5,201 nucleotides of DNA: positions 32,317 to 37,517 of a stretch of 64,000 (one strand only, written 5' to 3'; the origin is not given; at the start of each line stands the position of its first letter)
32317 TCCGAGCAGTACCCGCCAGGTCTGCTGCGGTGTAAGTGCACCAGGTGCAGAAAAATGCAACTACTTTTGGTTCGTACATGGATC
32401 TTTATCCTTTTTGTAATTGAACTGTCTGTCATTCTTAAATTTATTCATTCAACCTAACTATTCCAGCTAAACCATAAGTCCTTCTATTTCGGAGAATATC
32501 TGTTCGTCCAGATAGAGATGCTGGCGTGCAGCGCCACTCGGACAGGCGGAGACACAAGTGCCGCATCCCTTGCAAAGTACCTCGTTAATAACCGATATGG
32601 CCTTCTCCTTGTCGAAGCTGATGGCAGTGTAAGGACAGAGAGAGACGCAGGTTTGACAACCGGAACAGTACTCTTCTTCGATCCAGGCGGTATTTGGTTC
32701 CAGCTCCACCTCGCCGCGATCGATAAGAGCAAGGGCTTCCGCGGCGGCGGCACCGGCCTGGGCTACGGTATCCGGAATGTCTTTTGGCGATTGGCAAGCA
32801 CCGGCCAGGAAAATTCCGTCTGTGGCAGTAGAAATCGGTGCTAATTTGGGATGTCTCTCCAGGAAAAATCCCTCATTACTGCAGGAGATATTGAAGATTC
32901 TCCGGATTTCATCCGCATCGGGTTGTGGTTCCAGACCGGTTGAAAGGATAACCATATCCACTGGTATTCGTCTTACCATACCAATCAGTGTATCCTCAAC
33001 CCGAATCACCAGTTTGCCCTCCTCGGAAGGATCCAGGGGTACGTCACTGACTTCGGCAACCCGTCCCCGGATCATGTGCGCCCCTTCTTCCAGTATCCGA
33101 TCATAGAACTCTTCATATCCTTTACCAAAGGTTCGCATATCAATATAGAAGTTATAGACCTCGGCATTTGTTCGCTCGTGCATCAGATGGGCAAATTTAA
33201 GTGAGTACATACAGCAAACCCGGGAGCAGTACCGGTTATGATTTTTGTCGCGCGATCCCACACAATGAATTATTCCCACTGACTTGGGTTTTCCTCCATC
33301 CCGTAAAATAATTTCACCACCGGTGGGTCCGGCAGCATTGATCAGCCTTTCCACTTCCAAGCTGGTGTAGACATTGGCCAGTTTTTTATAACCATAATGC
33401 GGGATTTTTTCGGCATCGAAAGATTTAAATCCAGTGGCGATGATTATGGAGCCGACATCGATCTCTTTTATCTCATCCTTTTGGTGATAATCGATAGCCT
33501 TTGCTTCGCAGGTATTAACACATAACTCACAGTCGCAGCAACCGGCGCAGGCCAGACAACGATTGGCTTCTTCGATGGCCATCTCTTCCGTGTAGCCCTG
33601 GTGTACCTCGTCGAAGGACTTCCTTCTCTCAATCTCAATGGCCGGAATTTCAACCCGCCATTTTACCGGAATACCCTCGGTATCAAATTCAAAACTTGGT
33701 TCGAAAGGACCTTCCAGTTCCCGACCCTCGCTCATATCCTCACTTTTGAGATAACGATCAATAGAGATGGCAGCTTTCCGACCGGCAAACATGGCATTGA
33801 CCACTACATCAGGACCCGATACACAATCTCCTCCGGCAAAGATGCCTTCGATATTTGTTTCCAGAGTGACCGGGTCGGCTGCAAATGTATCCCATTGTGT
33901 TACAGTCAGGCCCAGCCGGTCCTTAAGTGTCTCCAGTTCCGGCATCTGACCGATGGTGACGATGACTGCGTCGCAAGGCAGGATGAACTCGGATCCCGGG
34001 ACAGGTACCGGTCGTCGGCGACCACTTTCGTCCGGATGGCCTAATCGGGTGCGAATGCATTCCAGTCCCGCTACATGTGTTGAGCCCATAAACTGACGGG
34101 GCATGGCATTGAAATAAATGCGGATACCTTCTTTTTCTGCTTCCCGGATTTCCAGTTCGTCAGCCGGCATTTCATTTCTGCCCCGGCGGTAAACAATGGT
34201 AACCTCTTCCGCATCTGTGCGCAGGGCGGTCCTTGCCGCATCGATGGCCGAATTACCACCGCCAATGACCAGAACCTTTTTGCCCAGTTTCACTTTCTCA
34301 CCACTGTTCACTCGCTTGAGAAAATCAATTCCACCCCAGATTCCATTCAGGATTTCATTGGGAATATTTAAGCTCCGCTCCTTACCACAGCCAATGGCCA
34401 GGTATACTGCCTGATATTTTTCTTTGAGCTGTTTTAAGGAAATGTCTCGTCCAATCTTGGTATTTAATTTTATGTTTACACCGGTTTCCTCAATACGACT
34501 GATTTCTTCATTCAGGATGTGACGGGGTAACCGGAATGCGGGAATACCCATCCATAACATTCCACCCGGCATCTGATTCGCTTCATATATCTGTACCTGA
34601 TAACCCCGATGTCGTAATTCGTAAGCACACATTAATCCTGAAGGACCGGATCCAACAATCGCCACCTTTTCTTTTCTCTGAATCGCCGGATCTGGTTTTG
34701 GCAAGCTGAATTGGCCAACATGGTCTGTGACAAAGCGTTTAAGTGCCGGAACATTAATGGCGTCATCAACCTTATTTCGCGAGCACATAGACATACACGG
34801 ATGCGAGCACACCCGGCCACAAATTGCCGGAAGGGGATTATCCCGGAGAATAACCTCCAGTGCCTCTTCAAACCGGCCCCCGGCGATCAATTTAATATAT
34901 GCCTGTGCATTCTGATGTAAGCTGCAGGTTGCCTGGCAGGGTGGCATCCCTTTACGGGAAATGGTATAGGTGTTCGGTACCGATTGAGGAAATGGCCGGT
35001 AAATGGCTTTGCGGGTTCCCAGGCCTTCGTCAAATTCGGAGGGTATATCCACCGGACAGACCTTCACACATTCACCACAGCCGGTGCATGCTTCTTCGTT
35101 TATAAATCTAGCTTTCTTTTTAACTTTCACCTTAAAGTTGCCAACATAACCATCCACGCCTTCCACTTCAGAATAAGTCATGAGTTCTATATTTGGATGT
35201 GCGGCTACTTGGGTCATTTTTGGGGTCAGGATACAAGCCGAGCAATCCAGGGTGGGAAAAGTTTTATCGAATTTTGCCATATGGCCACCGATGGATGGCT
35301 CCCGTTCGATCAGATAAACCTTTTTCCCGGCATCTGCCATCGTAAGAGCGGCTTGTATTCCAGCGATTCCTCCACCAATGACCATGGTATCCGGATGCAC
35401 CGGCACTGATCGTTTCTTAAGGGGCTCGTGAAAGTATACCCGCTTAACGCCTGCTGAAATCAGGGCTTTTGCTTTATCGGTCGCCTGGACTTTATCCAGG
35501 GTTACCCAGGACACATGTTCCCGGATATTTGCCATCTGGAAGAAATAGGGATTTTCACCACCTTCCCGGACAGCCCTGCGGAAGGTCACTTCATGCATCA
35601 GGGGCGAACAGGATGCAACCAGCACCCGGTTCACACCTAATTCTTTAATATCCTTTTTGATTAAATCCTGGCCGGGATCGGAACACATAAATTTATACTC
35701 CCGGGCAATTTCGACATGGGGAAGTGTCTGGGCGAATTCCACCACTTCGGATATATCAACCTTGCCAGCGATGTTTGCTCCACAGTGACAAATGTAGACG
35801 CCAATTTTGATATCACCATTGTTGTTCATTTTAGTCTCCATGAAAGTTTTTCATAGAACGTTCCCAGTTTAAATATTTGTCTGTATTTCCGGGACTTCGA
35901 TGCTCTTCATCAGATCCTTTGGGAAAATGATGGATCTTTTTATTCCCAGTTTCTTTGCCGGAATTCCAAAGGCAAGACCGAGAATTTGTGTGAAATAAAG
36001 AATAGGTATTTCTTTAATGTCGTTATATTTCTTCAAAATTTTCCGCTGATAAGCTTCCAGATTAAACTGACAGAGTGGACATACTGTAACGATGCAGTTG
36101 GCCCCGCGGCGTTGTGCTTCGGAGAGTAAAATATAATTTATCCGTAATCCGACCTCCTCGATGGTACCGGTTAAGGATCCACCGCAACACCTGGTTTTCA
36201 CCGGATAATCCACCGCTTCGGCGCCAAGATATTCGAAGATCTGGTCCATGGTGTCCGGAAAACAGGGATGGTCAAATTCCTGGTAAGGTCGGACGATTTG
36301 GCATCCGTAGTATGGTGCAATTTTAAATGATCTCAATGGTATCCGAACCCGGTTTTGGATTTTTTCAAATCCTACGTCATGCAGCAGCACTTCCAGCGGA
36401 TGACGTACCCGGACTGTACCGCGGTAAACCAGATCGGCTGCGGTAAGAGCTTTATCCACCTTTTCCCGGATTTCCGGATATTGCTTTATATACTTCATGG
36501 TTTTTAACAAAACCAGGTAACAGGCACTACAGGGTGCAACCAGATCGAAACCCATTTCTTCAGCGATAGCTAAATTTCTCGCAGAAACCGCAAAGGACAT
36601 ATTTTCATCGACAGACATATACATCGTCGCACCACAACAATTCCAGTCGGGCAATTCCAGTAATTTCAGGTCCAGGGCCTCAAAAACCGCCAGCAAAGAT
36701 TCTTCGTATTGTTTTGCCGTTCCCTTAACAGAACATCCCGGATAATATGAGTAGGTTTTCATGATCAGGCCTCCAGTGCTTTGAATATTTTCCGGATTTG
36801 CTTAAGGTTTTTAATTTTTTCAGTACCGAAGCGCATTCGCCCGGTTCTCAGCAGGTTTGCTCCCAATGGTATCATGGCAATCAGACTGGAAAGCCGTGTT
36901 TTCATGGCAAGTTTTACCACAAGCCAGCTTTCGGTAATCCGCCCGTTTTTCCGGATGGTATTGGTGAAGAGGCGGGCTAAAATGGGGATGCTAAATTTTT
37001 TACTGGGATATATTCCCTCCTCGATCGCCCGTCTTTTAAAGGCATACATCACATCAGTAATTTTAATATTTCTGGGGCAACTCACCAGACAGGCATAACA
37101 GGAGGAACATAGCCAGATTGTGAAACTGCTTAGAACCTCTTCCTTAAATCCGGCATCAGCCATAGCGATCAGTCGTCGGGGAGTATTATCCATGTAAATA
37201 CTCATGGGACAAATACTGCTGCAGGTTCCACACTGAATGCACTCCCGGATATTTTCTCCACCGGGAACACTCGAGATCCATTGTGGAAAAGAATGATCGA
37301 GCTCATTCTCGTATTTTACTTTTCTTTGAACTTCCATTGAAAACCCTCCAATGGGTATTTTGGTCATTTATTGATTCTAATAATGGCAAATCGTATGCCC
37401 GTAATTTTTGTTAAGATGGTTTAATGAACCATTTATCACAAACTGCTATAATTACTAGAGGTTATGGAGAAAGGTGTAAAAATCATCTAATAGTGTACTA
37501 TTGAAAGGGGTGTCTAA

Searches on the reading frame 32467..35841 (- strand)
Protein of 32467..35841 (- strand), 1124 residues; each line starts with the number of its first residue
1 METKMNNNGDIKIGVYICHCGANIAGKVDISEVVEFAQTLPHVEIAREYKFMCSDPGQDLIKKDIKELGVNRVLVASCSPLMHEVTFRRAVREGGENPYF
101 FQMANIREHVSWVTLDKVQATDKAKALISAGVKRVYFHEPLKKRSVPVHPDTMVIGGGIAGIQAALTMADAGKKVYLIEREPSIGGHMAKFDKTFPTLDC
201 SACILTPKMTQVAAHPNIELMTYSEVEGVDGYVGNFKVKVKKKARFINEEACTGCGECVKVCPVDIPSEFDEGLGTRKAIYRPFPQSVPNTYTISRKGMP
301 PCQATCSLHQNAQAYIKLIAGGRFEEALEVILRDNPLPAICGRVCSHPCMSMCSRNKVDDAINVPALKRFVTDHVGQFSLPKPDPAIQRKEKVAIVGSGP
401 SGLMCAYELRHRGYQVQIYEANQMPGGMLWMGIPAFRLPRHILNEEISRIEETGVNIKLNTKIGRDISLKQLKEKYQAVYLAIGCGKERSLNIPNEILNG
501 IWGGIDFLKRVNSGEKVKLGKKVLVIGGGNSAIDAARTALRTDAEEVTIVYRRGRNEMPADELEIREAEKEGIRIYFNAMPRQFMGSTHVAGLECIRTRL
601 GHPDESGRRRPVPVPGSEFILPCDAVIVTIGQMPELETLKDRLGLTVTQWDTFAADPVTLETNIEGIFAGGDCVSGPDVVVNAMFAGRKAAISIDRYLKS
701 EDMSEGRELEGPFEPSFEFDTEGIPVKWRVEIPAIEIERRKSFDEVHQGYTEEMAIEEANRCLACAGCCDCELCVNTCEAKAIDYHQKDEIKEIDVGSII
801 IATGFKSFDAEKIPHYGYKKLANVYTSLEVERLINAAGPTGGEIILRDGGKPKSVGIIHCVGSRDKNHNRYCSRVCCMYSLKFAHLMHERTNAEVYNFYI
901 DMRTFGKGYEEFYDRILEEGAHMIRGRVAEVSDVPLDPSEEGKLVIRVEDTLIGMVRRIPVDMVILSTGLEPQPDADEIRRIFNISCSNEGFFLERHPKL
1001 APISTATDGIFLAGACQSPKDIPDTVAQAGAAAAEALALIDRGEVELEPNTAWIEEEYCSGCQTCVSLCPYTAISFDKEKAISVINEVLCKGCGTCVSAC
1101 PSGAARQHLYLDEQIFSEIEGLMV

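Call 4: search_protein_families(library=pfam, proteins=[window:32467-35841:-], max_evalue=0.01)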
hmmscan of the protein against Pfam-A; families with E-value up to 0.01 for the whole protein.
window:32467-35841:- (1124 aa): 32 families (the best 25 are shown)
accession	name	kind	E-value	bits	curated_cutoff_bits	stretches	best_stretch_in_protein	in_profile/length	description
PF07992.20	Pyr_redox_2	-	1.3e-50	173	26.1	2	392-687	2-291/291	Pyridine nucleotide-disulphide oxidoreductase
PF14691.11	Fer4_20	-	2.4e-21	76.1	25.8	2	300-375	30-108/113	Dihydroprymidine dehydrogenase domain II, 4Fe-4S cluster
PF13738.12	Pyr_redox_3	-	5.9e-20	72.1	30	2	465-671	112-305/305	Pyridine nucleotide-disulphide oxidoreductase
PF13450.12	NAD_binding_8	-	9.2e-19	67.9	21.9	2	395-427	1-33/68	NAD(P)-binding Rossmann-like domain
PF12831.13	FAD_oxidored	-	8.4e-18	65.3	27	2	151-189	1-39/416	FAD dependent oxidoreductase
PF00070.33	Pyr_redox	-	1.6e-17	64.2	22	3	153-195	3-42/82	Pyridine nucleotide-disulphide oxidoreductase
PF00037.32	Fer4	-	1.6e-16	59.8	21.1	3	247-266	3-22/24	4Fe-4S binding domain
PF00890.30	FAD_binding_2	-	5e-14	52.8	20.4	2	151-189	1-39/414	FAD binding domain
PF03486.20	HI0933_like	-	1.3e-13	51.5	50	2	392-427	2-37/244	HI0933-like protein Rossmann domain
PF01266.30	DAO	-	2.5e-13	50.7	27.9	2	392-427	1-37/353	FAD dependent oxidoreductase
PF12838.12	Fer4_7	-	1.6e-12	48.1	27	2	1059-1104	2-52/52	4Fe-4S dicluster domain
PF01946.23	Thi4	-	2.1e-12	47.2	26.2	2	392-436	19-64/235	Thi4 family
PF14697.11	Fer4_21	-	4.1e-12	46.5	35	2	1052-1102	1-53/59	4Fe-4S dicluster domain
PF01593.30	Amino_oxidase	-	7.1e-10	39.2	19.8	1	401-429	2-30/443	Flavin containing amine oxidoreductase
PF13237.11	Fer4_10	-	9.7e-10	38.7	25.5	2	1053-1101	3-53/53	4Fe-4S dicluster domain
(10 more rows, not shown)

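Call 5: search_protein_families(library=ncbifam, proteins=[window:32467-35841:-], max_evalue=0.01)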
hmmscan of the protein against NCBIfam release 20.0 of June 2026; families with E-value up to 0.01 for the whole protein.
window:32467-35841:- (1124 aa): 227 families (the best 25 are shown)
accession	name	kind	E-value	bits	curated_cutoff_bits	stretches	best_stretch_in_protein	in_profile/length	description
NF040770.1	hetero_SS_HdrA2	exception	7.9e-256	851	1100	2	12-304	1-295/777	CoB-CoM heterodisulfide reductase HdrA2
NF041778.1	hetero_SS_HdrA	equivalog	5.5e-186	619.7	1400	2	759-1123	292-651/771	ferredoxin:CoB-CoM heterodisulfide reductase subunit HdrA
NF041891.1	hdrA_Methbact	equivalog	1.8e-178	595.2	1300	2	747-1123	273-636/762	ferredoxin:CoB-CoM heterodisulfide reductase subunit HdrA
NF009410.0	PRK12771.1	subfamily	3.1e-163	544.4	516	3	292-798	40-544/566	NAD(P)-binding protein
NF009454.0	PRK12814.1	equivalog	1.1e-139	466.8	916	1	299-775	101-581/657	putative NADPH-dependent glutamate synthase small subunit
NF009414.0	PRK12778.1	equivalog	1e-115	387.7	1103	2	300-700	337-751/752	bifunctional dihydroorotate dehydrogenase B NAD binding subunit/NADPH-dependent glutamate synthase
TIGR01316.1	gltA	equivalog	6e-113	378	471.75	2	300-698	36-449/449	NADPH-dependent glutamate synthase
TIGR03315.1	Se_ygfK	equivalog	2.8e-100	336.3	835.3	1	299-782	444-901/1012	putative selenate reductase subunit YgfK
TIGR01318.1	gltD_gamma_fam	subfamily_domain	5.9e-100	335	482.95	2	298-699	46-466/467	glutamate synthase, small subunit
NF010590.0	PRK13984.1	equivalog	6.9e-96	321.7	946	2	302-701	198-609/611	putative oxidoreductase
NF009408.0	PRK12769.1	equivalog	5.2e-94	315.6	1003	3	301-701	235-654/659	formate-dependent uric acid utilization protein AegA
NF009413.0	PRK12775.1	equivalog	2.1e-83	280.7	1895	1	299-701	338-757/1006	putative trifunctional 2-polyprenylphenol hydroxylase/glutamate synthase subunit beta/ferritin domain-containing protein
NF009451.0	PRK12809.1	equivalog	8.6e-81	272.1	1154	1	302-693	219-629/639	formate-dependent uric acid utilization protein YgfT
NF009409.0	PRK12770.1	subfamily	7.1e-77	258.9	343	1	384-702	12-354/360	putative glutamate synthase subunit beta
NF045663.1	diclust_near_Sec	equivalog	5.2e-69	233.1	530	2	298-488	16-202/759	pyridine nucleotide-disulfide oxidoreductase/dicluster-binding protein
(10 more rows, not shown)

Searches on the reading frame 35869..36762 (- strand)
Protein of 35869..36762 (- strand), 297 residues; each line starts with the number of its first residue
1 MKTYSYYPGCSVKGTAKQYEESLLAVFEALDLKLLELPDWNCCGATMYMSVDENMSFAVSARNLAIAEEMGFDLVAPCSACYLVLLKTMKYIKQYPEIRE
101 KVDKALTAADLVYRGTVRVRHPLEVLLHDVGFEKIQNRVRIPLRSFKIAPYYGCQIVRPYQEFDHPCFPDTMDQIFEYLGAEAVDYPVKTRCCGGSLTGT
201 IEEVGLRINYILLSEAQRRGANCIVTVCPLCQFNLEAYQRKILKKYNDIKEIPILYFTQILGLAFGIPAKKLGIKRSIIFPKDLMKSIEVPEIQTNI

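Call 4: search_protein_families(library=pfam, proteins=[window:35869-36762:-], max_evalue=0.01)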
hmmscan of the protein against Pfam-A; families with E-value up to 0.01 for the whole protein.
window:35869-36762:- (297 aa): 2 families
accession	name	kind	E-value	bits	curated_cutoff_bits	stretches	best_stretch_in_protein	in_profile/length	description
PF02754.22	CCG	-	8.5e-27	93.5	20.6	2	5-85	2-84/85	Cysteine-rich domain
PF22196.1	HdrB-like_C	-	0.00047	20.6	33.4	1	228-275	34-84/87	HdrB-like C-terminal domain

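Call 5: search_protein_families(library=ncbifam, proteins=[window:35869-36762:-], max_evalue=0.01)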
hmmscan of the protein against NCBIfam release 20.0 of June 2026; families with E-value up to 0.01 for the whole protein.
window:35869-36762:- (297 aa): 8 families
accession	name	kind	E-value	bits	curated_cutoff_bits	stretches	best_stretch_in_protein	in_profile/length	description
TIGR03288.1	CoB_CoM_SS_B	equivalog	8.2e-60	202.5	345.15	1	4-286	2-288/290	CoB--CoM heterodisulfide reductase subunit B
NF042965.1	MFR_anch_SdhE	equivalog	4.5e-55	187.2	500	1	3-279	2-276/282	8-methylmenaquinol:fumarate reductase membrane anchor subunit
NF041780.1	hetero_SS_HdrB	equivalog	5.2e-23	81.8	450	1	15-275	17-292/304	ferredoxin:CoB-CoM heterodisulfide reductase subunit HdrB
NF045670.1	quin_L_LdhH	equivalog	9.2e-12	44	800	2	5-104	470-571/706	L-lactate dehydrogenase (quinone) large subunit LdhH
NF004898.0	PRK06259.1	equivalog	6.4e-09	35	385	1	5-252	265-480/488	fumarate reductase (CoM/CoB) subunit TfrB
NF008369.0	PRK11168.1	equivalog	2.9e-08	33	278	1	5-92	170-259/401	anaerobic glycerol-3-phosphate dehydrogenase subunit C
NF045663.1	diclust_near_Sec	equivalog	0.0008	17.6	530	1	3-93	421-511/759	pyridine nucleotide-disulfide oxidoreductase/dicluster-binding protein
TIGR03379.1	glycerol3P_GlpC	equivalog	0.0013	17.5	279.9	0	5-95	165-259/397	anaerobic glycerol-3-phosphate dehydrogenase subunit GlpC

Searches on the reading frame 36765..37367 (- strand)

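Call 4: search_protein_families(library=pfam, proteins=[window:36765-37367:-], max_evalue=0.01)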
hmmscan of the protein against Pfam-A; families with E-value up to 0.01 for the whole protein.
window:36765-37367:- (200 aa): 13 families
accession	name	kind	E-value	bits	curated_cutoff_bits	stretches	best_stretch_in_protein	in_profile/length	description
PF13183.11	Fer4_8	-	1.3e-10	42.1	27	1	41-101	3-68/68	4Fe-4S dicluster domain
PF13187.11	Fer4_9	-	1e-09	38.7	27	1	42-100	1-50/52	4Fe-4S dicluster domain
PF13534.11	Fer4_17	-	4.1e-09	37.3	22.2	1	42-101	1-60/61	4Fe-4S dicluster domain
PF12838.12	Fer4_7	-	1.1e-05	26.2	27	1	43-101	2-52/52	4Fe-4S dicluster domain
PF00037.32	Fer4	-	4e-05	23.7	21.1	1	42-55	7-20/24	4Fe-4S binding domain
PF13237.11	Fer4_10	-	7.7e-05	23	25.5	1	41-98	7-53/53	4Fe-4S dicluster domain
PF12798.12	Fer4_3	-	8e-05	23.6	27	0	43-56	1-14/15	4Fe-4S binding domain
PF12800.12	Fer4_4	-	0.0002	21.9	24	0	43-55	4-16/17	4Fe-4S binding domain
PF13746.11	Fer4_18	-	0.00045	20.8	27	0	38-58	56-76/114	4Fe-4S dicluster domain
PF13484.11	Fer4_16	-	0.0008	20.6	30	0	42-100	1-66/66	4Fe-4S double cluster binding domain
PF12797.12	Fer4_2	-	0.0013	19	24.5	0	43-54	10-21/22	4Fe-4S binding domain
PF12837.12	Fer4_6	-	0.0025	18.1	25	0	43-56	9-22/24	4Fe-4S binding domain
PF25160.1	LdpA_Fe-S-bd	-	0.0035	17.5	27.6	0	40-57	25-42/49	LdpA Fe-S cluster-binding domain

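Call 5: search_protein_families(library=ncbifam, proteins=[window:36765-37367:-], max_evalue=0.01)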
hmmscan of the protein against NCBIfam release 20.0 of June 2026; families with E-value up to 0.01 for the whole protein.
window:36765-37367:- (200 aa): 31 families (the best 25 are shown)
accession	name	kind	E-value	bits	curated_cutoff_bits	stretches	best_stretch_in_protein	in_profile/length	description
NF038018.1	qmoC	equivalog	5.3e-22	78.8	300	1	35-121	12-98/360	quinone-interacting membrane-bound oxidoreductase complex subunit QmoC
TIGR03290.1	CoB_CoM_SS_C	equivalog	9.2e-22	77.6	160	1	41-123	2-84/144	CoB--CoM heterodisulfide reductase subunit C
NF041779.1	hetero_SS_HdrC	equivalog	2.5e-16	59.8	350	1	40-120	30-109/198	ferredoxin:CoB-CoM heterodisulfide reductase subunit HdrC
NF041890.1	hdrC_Methbact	equivalog_domain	8.9e-16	58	270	1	38-122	26-109/192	ferredoxin:CoB-CoM heterodisulfide reductase subunit HdrC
NF009227.0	PRK12577.1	equivalog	6.3e-10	38.2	349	1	80-198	204-322/330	succinate dehydrogenase/fumarate reductase iron-sulfur subunit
NF009226.0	PRK12576.1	equivalog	1.6e-09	37.6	344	1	42-199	155-316/317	succinate dehydrogenase/fumarate reductase iron-sulfur subunit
NF042952.1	MFR_FeS_SdhB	equivalog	1.2e-08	34.3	600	1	42-198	147-314/320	8-methylmenaquinol:fumarate reductase iron-sulfur subunit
TIGR00314.1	cdhA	equivalog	1.2e-08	33.2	781.3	1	38-115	396-467/784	CO dehydrogenase/acetyl-CoA synthase complex subunit alpha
NF041837.1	rnfC_Methano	equivalog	5.2e-08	32.1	650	1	41-116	358-427/438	Rnf electron transport complex subunit RnfC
NF004898.0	PRK06259.1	equivalog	9.9e-08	31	385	1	27-119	123-221/488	fumarate reductase (CoM/CoB) subunit TfrB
NF004616.0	PRK05950.1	subfamily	8.2e-07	28.4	228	1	38-117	144-236/238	succinate dehydrogenase iron-sulfur subunit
TIGR01945.1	rnfC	subfamily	1.3e-06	27.3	245.95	1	39-111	361-428/435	RnfABCDGE type electron transport complex subunit C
TIGR00384.1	dhsB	subfamily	1.4e-06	27.9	88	1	24-105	123-216/222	succinate dehydrogenase and fumarate reductase iron-sulfur protein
TIGR03379.1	glycerol3P_GlpC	equivalog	3.5e-06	26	279.9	1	40-112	4-79/397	anaerobic glycerol-3-phosphate dehydrogenase subunit GlpC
NF008369.0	PRK11168.1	equivalog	6.1e-06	25.4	278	1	40-117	10-90/401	anaerobic glycerol-3-phosphate dehydrogenase subunit C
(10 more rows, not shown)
